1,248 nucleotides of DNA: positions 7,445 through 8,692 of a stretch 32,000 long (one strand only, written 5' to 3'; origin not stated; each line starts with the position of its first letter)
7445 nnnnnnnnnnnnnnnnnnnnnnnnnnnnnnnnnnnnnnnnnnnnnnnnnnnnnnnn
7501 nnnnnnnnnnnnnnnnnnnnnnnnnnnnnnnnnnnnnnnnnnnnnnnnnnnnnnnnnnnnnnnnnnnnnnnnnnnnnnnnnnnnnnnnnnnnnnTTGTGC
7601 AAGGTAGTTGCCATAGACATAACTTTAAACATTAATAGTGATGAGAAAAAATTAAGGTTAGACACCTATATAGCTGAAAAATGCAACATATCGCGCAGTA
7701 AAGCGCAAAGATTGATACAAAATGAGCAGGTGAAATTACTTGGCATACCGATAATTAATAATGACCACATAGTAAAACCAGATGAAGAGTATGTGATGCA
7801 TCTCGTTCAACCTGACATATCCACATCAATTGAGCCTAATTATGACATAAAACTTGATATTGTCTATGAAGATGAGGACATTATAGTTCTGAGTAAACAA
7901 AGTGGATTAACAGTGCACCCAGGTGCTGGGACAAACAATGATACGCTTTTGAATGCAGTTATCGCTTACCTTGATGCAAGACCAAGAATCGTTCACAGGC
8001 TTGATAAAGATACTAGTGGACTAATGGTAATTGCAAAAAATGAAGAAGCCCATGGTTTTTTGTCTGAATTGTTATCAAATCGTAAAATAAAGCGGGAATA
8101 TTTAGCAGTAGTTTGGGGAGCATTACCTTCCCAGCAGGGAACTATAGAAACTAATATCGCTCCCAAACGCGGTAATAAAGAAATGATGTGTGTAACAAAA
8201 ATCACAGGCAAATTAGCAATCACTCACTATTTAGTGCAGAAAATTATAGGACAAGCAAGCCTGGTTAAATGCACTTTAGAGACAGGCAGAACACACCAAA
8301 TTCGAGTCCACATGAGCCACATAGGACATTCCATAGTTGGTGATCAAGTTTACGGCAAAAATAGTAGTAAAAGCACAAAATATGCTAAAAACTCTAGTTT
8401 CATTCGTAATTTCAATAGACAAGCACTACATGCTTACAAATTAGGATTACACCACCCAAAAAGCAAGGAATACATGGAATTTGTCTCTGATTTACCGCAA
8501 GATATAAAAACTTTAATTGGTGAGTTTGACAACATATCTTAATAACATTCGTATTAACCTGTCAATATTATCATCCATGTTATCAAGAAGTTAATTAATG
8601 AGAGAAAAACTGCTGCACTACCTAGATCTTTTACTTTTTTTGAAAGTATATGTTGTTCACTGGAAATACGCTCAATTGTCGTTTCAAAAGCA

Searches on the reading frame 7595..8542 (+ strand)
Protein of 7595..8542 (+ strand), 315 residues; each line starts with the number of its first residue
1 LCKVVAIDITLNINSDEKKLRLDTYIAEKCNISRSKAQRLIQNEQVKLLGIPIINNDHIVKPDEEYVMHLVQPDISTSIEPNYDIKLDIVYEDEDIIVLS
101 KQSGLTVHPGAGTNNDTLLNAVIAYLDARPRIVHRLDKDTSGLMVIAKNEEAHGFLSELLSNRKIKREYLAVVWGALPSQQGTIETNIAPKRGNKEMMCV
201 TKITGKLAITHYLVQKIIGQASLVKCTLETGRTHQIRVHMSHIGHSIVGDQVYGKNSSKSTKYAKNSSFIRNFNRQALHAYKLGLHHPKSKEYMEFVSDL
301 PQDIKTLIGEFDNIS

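Call 9: search_protein_families(library=ncbifam, proteins=[window:7595-8542:+], max_evalue=0.00001)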
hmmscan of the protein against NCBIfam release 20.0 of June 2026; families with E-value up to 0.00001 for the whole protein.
window:7595-8542:+ (315 aa): 6 families
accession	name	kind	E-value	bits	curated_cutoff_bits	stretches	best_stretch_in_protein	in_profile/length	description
TIGR00005.1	rluA_subfam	subfamily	1.8e-83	280.3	192.7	1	17-308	3-294/298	RluA family pseudouridine synthase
NF008385.0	PRK11180.1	equivalog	3.2e-73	246.9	351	1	7-309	5-310/325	23S rRNA pseudouridine(1911/1915/1917) synthase RluD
NF008249.0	PRK11025.1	equivalog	9.5e-39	133.1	378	1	11-309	11-311/317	23S rRNA pseudouridine(955/2504/2580) synthase RluC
TIGR01621.1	RluA-like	hypoth_equivalog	3.3e-32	111.5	222.3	1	87-265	2-177/217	TIGR01621 family pseudouridine synthase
NF008321.0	PRK11112.1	equivalog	5.8e-29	101.2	328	1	87-312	2-235/257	tRNA pseudouridine(65) synthase TruC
NF007543.0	PRK10158.1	equivalog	1e-28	100.5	286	1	80-297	7-214/219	bifunctional tRNA pseudouridine(32) synthase/23S rRNA pseudouridine(746) synthase RluA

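Call 14: find_related_loci(query=window:7595-8542:+, collection=genome_contigs, flank=10000)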
Query window:7595-8542:+ (315 aa) in genome_contigs; peptide patterns used: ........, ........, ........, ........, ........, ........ (x = any residue, [..] = any of these).
113 stretches matched a pattern; 42 encode a relative of the query (tblastn E <= 1e-3); 42 distinct loci.
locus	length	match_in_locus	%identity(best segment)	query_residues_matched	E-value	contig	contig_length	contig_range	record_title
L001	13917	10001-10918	93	9-314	0e+0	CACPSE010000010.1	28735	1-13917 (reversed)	uncultured Wolbachia sp. isolate WOLB0025 genome assembly, contig: SRR1107701_83, whole genome shotgun sequence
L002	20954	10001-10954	84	4-315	3e-180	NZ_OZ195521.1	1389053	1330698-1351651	Wolbachia endosymbiont of Cantharis cryptica isolate 54598 chromosome 1, complete sequence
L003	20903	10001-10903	88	21-315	6e-180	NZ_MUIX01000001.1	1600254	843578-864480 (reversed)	Wolbachia endosymbiont of Laodelphax striatellus strain wstri scaffold1, whole genome shotgun sequence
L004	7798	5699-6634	83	10-315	5e-175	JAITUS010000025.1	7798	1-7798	MAG: Rickettsiales bacterium isolate Spi319_bin9 k119_1656240, whole genome shotgun sequence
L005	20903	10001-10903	84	21-315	4e-173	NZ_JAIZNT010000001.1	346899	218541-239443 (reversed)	Wolbachia endosymbiont of Tribolium confusum strain wCon 1, whole genome shotgun sequence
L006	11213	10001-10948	81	6-315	1e-172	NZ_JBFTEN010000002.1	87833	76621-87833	Wolbachia endosymbiont of Tettigetta isshikii strain wTis NODE_2_length_87833_cov_5.571489, whole genome shotgun sequenc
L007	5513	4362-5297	81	9-315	6e-172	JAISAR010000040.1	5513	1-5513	MAG: Rickettsiales bacterium isolate Gx481_bin163 k119_2281348, whole genome shotgun sequence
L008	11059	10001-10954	81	4-315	6e-169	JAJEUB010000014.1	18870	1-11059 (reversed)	MAG: Wolbachia endosymbiont of Penenirmus auritus isolate MAG5 wPaur_14, whole genome shotgun sequence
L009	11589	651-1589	79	9-315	1e-166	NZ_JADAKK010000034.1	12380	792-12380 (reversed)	Wolbachia endosymbiont of Mansonella ozzardi isolate wMoz2 wMoz2v2_NODE_2805_length_12380_cov_9.690872, whole genome sho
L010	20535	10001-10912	79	1-311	2e-163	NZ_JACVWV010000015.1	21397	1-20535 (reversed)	Wolbachia endosymbiont of Pentalonia nigronervosa strain WolPenNig flattened_line_7453, whole genome shotgun sequence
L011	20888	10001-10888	77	20-314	3e-158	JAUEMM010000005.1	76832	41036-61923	MAG: Wolbachia endosymbiont of Tyrophagus putrescentiae isolate JH06282023_3 sequence05, whole genome shotgun sequence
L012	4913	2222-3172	75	3-313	2e-159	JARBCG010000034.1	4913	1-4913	MAG: Wolbachia sp. isolate DFT4 k87_342939, whole genome shotgun sequence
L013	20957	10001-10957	73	1-313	3e-156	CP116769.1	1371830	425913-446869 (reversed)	MAG: Wolbachia endosymbiont of Ctenocephalides orientis wCori isolate Perak chromosome, complete genome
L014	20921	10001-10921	92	9-315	0e+0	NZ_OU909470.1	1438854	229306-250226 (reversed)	Wolbachia endosymbiont of Psylliodes chrysocephala isolate Wolbachia_endosymbiont_of_Psylliodes chrysocephala_genome chr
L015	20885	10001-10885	72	21-314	8e-138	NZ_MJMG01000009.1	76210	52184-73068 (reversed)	Wolbachia pipientis strain wPpe Wolbachia_wPpe_contig6, whole genome shotgun sequence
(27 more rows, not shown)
